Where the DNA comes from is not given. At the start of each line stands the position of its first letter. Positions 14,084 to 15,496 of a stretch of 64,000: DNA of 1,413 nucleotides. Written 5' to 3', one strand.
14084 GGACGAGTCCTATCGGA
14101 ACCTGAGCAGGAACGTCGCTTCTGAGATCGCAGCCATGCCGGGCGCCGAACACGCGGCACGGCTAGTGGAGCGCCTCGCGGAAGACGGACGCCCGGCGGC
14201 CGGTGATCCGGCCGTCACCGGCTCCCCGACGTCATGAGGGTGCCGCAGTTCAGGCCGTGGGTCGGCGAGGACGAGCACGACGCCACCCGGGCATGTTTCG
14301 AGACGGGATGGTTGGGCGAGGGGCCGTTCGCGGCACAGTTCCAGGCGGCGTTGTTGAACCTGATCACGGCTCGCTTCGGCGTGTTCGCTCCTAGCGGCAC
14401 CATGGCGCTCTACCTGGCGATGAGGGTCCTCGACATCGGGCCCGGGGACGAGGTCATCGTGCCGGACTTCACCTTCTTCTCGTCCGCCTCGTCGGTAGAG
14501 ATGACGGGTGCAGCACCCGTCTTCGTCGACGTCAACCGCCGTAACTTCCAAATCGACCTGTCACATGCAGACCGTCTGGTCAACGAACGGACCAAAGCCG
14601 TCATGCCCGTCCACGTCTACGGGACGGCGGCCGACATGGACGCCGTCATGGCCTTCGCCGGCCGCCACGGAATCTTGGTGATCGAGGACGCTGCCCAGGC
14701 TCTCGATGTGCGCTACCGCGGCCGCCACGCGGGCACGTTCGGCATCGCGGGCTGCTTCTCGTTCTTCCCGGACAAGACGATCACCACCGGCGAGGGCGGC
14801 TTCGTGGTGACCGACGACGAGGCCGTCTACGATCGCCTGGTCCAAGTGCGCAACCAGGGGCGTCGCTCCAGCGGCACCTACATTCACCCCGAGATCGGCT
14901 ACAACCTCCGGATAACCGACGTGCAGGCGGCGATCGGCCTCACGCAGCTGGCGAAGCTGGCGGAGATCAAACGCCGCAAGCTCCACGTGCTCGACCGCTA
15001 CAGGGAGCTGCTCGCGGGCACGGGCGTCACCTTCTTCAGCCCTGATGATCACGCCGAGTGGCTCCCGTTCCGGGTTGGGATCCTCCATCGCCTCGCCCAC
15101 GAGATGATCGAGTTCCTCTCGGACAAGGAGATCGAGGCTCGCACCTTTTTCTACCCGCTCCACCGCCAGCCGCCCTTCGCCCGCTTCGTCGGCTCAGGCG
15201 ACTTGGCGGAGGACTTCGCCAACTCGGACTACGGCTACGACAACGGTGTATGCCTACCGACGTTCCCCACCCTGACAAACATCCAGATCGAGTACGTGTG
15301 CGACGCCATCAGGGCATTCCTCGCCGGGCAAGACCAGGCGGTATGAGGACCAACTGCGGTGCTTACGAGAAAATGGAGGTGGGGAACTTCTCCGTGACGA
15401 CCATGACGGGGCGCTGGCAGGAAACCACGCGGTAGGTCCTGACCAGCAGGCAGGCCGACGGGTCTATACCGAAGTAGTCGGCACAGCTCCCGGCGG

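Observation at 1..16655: PKS-less gene cluster with p-HBAD-like logic: chorismate lyase, FadD22-like loader, 3x GT1 plus GT2, amino-sugar and sulfation genes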

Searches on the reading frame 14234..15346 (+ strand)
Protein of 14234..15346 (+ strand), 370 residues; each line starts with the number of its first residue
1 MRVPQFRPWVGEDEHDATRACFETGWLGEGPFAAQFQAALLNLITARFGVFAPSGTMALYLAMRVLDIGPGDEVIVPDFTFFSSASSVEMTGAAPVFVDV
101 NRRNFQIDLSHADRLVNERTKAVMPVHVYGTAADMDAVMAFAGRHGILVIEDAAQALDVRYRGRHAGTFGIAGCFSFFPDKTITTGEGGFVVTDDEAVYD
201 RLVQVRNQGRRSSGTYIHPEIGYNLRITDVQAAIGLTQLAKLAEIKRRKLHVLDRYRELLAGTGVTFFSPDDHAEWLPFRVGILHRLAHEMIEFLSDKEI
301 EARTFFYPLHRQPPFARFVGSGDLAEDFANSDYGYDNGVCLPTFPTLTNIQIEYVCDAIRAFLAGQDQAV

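Call 6: search_protein_families(library=pfam, proteins=[window:14234-15346:+], max_evalue=0.01)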
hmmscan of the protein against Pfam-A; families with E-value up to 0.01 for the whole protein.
window:14234-15346:+ (370 aa): 5 families
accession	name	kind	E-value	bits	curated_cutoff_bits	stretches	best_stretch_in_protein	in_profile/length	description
PF01041.23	DegT_DnrJ_EryC1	-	1.4e-102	344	19.8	1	11-360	4-360/360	DegT/DnrJ/EryC1/StrS aminotransferase family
PF00155.27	Aminotran_1_2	-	1.1e-06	28.5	19.7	1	50-153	69-186/361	Aminotransferase class I and II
PF00266.25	Aminotran_5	-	1.2e-05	25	21.5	1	50-157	65-180/371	Aminotransferase class-V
PF01212.27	Beta_elim_lyase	-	0.00018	21.3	27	1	26-209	27-227/288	Beta-eliminating lyase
PF01053.26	Cys_Met_Meta_PP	-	0.0031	16.6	27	1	31-153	52-174/381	Cys/Met metabolism PLP-dependent enzyme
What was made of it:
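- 14234..15346 (+): DegT/DnrJ/EryC1-type PLP aminotransferase, ATGA-coupled to GT1c. PF01041 344 bits (call 6).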

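Call 7: search_protein_families(library=ncbifam, proteins=[window:14234-15346:+], max_evalue=0.01)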
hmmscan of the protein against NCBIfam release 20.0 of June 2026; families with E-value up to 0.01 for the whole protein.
window:14234-15346:+ (370 aa): 30 families (the best 25 are shown)
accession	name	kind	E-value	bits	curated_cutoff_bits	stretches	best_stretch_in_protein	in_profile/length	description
TIGR04181.1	NHT_00031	hypoth_equivalog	2.9e-69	233.6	420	1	7-342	5-357/359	LegC family aminotransferase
TIGR03588.1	PseC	equivalog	2.1e-65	221.1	423.5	1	5-362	4-379/380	UDP-4-amino-4,6-dideoxy-N-acetyl-beta-L-altrosamine transaminase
NF008687.0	PRK11706.1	equivalog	2.6e-63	214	375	1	9-363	9-374/375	dTDP-4-amino-4,6-dideoxygalactose transaminase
NF008658.2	PRK11658.1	equivalog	2.6e-61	207.4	631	1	4-362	6-376/379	UDP-4-amino-4-deoxy-L-arabinose aminotransferase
TIGR02379.1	ECA_wecE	subfamily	5.5e-53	180.1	434.85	1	8-360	8-372/376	dTDP-4-amino-4,6-dideoxy-D-glucose transaminase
NF011936.0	PRK15407.1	equivalog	7.6e-53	179.8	423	2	24-211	58-253/440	lipopolysaccharide biosynthesis protein RfbH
TIGR04427.1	PLP_DesI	equivalog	6e-48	163.9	650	1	22-362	42-382/390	dTDP-4-dehydro-6-deoxyglucose aminotransferase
NF041364.1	GntC_guanitoxin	equivalog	1.3e-10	40.8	415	1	57-153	71-174/356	guanitoxin biosynthesis PLP-dependent (S)-gamma-hydroxy-L-arginine cyclodehydratase GntC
NF005816.0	PRK07682.1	equivalog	1.1e-08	34.1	620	1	56-156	100-206/390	aminotransferase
NF006569.0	PRK09082.1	subfamily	2e-08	33.7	420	1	54-152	99-202/386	methionine aminotransferase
NF005817.0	PRK07683.1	equivalog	2.1e-08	33.3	575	1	56-124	99-166/387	aminotransferase A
NF004975.0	PRK06348.1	equivalog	6e-07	28.8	549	1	56-124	99-167/384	pyridoxal phosphate-dependent aminotransferase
NF004770.0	PRK06108.1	subfamily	1.4e-06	27.4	422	1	52-153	102-210/396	pyridoxal phosphate-dependent aminotransferase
NF005732.0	PRK07550.1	equivalog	1.9e-06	27.2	366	1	58-152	105-205/389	aminotransferase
NF004621.0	PRK05957.1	equivalog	1.5e-05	23.9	498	1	54-126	97-167/389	pyridoxal phosphate-dependent aminotransferase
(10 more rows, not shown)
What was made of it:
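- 14234..15346 (+): Generic sugar-aminotransferase NCBIfam hits all fall below their cut-offs (call 7).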
